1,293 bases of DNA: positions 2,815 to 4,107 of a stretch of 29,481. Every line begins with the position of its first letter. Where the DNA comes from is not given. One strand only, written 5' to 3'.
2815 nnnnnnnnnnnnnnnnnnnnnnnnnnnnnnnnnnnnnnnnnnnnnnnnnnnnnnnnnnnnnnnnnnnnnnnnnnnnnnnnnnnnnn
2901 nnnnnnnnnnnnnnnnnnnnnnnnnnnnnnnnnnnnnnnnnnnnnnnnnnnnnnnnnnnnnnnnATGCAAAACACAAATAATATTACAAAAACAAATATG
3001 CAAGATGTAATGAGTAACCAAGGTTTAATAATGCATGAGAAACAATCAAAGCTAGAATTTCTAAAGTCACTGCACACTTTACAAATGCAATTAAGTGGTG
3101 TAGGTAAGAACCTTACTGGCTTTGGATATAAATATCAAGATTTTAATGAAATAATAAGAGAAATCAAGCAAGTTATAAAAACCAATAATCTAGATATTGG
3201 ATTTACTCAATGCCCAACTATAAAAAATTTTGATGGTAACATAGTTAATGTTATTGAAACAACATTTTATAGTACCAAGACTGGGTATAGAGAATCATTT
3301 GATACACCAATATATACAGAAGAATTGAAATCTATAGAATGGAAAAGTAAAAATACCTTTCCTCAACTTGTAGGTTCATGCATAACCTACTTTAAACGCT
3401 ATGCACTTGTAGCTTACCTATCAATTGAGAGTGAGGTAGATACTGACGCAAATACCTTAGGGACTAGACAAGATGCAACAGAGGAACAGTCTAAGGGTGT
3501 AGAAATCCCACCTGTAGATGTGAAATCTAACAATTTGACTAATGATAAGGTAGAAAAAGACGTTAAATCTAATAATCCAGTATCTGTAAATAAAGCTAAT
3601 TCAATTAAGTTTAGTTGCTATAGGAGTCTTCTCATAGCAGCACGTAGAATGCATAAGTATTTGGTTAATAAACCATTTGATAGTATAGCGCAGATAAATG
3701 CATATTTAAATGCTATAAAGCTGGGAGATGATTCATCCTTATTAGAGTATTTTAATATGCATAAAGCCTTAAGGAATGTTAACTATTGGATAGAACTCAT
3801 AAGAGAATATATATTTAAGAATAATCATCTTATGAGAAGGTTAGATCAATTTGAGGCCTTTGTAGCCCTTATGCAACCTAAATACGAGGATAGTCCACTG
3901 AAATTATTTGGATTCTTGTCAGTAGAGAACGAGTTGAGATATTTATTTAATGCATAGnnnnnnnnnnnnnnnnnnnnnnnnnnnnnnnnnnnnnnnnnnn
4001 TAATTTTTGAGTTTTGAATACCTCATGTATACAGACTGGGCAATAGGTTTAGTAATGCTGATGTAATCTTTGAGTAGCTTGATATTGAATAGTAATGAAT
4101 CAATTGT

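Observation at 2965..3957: ERF-type SSAP plus YqaJ-type exonuclease: a Red/RecET-like two-component recombination module on a Borrelia plasmid prophage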

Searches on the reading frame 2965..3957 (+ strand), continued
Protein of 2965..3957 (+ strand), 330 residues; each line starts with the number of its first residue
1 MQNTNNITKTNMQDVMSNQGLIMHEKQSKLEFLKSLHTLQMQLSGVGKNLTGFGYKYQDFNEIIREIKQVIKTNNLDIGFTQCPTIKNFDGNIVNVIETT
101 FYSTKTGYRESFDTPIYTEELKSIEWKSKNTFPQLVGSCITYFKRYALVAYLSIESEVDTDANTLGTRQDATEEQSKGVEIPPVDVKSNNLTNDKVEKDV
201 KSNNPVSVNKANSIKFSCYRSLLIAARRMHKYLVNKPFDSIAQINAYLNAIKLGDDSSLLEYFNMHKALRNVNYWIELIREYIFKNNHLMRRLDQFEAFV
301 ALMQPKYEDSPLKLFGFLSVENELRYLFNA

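Call 72: fold_search(model_id=the predicted structure, library=pdb)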
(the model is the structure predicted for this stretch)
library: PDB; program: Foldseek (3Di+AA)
matches with E <= 10: 547; with E <= 0.001: 0
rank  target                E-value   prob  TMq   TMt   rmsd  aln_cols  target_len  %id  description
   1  3vyx_A                2.5e-01  0.38  0.11  0.27   9.8       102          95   11  Structural insights into RISC assembly facilitated by dsRNA binding domains of human RNA helicase (DHX9) (released 2013-02-13)
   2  8qqu_D                2.6e-01  0.21  0.11  0.06  12.6       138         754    9  Asymetric subunit of E. coli DNA gyrase bound to a linear part of a DNA minicircle (released 2024-04-10)
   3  5wbf_A                3.3e-01  0.60  0.12  0.14  14.8       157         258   11  Double CACHE (dCACHE) sensing domain of TlpC chemoreceptor from Helicobacter pylori (released 2017-11-08)
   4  8qqs_D                4.1e-01  0.16  0.11  0.06  13.2       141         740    8  E. coli DNA gyrase bound to a linear part of a DNA minicircle (released 2024-04-10)
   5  5wbf_B                4.3e-01  0.41  0.11  0.14  15.3       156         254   12  Double CACHE (dCACHE) sensing domain of TlpC chemoreceptor from Helicobacter pylori (released 2017-11-08)
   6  5wbf_C                4.5e-01  0.54  0.12  0.14  15.0       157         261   11  Double CACHE (dCACHE) sensing domain of TlpC chemoreceptor from Helicobacter pylori (released 2017-11-08)
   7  1uil_MODEL_1_A        5.0e-01  0.21  0.12  0.25  12.3       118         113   12  Double-stranded RNA-binding motif of Hypothetical protein BAB28848 (released 2004-11-16)
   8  2g5z_A                5.2e-01  0.82  0.11  0.44   6.6        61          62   13  Structure of S65G Y66S GFP variant after spontaneous peptide hydrolysis and decarboxylation (released 2006-04-18)
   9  2g16_A                5.8e-01  0.77  0.11  0.43   6.6        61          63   13  Structure of S65A Y66S GFP variant after backbone fragmentation (released 2006-04-18)
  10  9gbv_B                5.8e-01  0.14  0.11  0.06  14.1       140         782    6  E.coli gyrase holocomplex with chirally wrapped 217 bp DNA fragment (released 2024-08-21)
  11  8qqi_B                6.1e-01  0.18  0.12  0.10  14.1       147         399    8  E.coli DNA gyrase in complex with 217 bp substrate DNA and LEI-800 (released 2024-06-19)
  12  9r2r_A                6.1e-01  0.11  0.11  0.17  14.2       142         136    8  De novo designed M7 protein fold (released 2025-05-14)
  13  2vvj_dd               6.4e-01  0.87  0.11  0.45   5.3        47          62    8  IrisFP fluorescent protein in its red form, cis conformation (released 2008-08-12)
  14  4tma_B                6.4e-01  0.20  0.12  0.11  11.4       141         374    6  Crystal structure of gyrase bound to its inhibitor YacG (released 2014-07-23)
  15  2vvj_cc               6.7e-01  0.87  0.11  0.44   5.3        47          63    8  IrisFP fluorescent protein in its red form, cis conformation (released 2008-08-12)
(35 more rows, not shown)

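Call 76: search_protein_families(library=pfam, proteins=[P0140, P0146, P0170], max_evalue=0.01)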
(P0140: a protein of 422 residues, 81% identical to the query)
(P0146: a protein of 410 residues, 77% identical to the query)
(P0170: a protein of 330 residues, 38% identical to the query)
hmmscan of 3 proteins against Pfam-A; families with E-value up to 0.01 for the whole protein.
P0140 (422 aa): 1 family
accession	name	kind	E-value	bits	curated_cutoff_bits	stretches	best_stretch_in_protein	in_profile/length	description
PF03837.19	RecT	-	3.6e-13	49.9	24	1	39-202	7-192/198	RecT family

P0146 (410 aa): 1 family
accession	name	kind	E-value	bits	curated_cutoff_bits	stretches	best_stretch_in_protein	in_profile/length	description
PF03837.19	RecT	-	2.4e-12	47.3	24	1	31-194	7-192/198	RecT family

P0170 (330 aa): 1 family
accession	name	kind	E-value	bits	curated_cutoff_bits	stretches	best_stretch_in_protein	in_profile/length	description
PF04404.17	ERF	-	3.9e-36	124.8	25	1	23-182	2-151/153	ERF superfamily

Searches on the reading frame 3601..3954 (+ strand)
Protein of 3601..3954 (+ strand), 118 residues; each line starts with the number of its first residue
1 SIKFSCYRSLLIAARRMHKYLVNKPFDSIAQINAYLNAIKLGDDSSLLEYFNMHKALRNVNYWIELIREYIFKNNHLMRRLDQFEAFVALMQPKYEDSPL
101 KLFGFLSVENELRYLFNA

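Call 56: search_protein_families(library=pfam, proteins=[window:3601-3954:+], max_evalue=1)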
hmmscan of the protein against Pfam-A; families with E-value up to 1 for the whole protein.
window:3601-3954:+ (118 aa): 1 family
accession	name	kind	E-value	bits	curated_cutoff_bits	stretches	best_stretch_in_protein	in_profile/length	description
PF22226.1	Mre11_C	-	0.22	12.2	27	1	51-70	20-39/44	Mre11 C-terminal Rad50-binding domain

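Call 57: search_protein_families(library=phrogs, proteins=[window:3601-3954:+], max_evalue=1)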
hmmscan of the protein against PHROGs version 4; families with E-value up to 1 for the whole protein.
window:3601-3954:+ (118 aa): 1 family
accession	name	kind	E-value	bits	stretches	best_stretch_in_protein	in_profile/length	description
phrog_15464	-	unknown function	0.15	13.6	1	15-95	17-87/92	-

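Call 88: search_protein_representatives(protein=window:3601-3954:+)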
Query: 118 residues. Proteins with E-value up to 0.001 (for the whole library): 10; up to 1e-10: 7; up to 1e-30: 2. The best 10 are listed.
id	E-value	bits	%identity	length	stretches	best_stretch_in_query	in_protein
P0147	2.8e-65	234.0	93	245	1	1-117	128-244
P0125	3.6e-31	124.2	53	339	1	3-117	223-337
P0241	1.1e-28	116.2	56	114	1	10-117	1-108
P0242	2.4e-26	108.6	46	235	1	3-117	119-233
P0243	1.5e-22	96.4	52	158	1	1-117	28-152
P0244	5.3e-18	81.8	38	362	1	3-115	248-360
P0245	1.8e-16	76.8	39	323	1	3-115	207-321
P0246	9.9e-06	42.3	32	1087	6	19-61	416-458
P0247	1.2e-04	38.8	40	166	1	44-99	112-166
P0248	1.8e-04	38.2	35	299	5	17-46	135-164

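Call 89: search_protein_families(library=pfam, proteins=[P0241, P0242, P0243, P0244, P0245, P0246, P0247, P0248], max_evalue=0.001)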
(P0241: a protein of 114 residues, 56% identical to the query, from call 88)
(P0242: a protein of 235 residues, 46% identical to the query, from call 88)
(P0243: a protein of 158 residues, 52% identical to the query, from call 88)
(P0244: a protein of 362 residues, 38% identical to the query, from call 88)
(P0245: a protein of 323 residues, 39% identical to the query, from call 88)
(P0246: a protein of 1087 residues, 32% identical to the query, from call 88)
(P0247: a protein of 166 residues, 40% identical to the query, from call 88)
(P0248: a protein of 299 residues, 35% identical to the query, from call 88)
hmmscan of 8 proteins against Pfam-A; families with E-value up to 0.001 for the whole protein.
P0241 (114 aa): 0 families

P0242 (235 aa): 1 family
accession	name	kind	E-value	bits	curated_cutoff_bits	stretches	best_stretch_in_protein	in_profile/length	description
PF03837.19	RecT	-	1.6e-07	31.5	24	1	29-107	5-83/198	RecT family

P0243 (158 aa): 0 families

P0244 (362 aa): 1 family
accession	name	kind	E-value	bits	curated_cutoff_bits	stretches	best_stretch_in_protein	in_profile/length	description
PF03837.19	RecT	-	1.2e-14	54.8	24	1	37-201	6-192/198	RecT family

P0245 (323 aa): 1 family
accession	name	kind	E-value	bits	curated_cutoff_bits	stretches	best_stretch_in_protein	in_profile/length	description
PF03837.19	RecT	-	3.6e-11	43.4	24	1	23-181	7-187/198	RecT family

P0246 (1087 aa): 36 families (the best 25 are shown)
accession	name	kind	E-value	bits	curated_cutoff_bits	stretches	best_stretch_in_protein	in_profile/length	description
PF00515.34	TPR_1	-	4e-106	343.4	27.8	13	324-356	2-34/34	Tetratricopeptide repeat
PF07719.23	TPR_2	-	3.7e-85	273.5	27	11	324-356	2-34/34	Tetratricopeptide repeat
PF13181.12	TPR_8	-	1.6e-80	258.9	25.7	11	120-152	2-34/34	Tetratricopeptide repeat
PF13431.12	TPR_17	-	2.9e-69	224.1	24.4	1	311-344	1-34/34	Tetratricopeptide repeat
PF13176.12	TPR_7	-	1.6e-67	218.3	27.9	5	325-356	1-32/36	Tetratricopeptide repeat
PF13432.12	TPR_16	-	9.2e-65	215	32.7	7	499-560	3-64/65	Tetratricopeptide repeat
PF13424.12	TPR_12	-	3.5e-57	191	30.1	7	290-353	4-75/77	Tetratricopeptide repeat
PF13371.12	TPR_9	-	1.2e-52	176.3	35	9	506-565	8-67/73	Tetratricopeptide repeat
PF13428.12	TPR_14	-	2.6e-52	170.2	23.5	0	461-500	3-42/44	Tetratricopeptide repeat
PF13414.12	TPR_11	-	1.1e-50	169.5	26.8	6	437-473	6-42/42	TPR repeat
PF14559.12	TPR_19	-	1.3e-50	170.1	25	6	506-563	4-61/68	Tetratricopeptide repeat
PF13374.12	TPR_10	-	3.3e-35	119.5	27.5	0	529-556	4-31/42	Tetratricopeptide repeat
PF23914.1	TPR_CcmH_CycH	-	1.3e-26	93.8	42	5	91-186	56-154/158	Cytochrome c-type biogenesis protein H TPR domain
PF13174.12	TPR_6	-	1.1e-25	88.9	26.3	0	460-486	1-27/33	Tetratricopeptide repeat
PF13429.12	TPR_15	-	1.2e-23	84.4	26.2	0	69-146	199-275/280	Tetratricopeptide repeat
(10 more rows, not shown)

P0247 (166 aa): 0 families

P0248 (299 aa): 1 family
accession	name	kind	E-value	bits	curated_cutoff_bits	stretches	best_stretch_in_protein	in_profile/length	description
PF14903.11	WG_beta_rep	-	1.1e-65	217.7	25.6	5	129-161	1-33/35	WG containing repeat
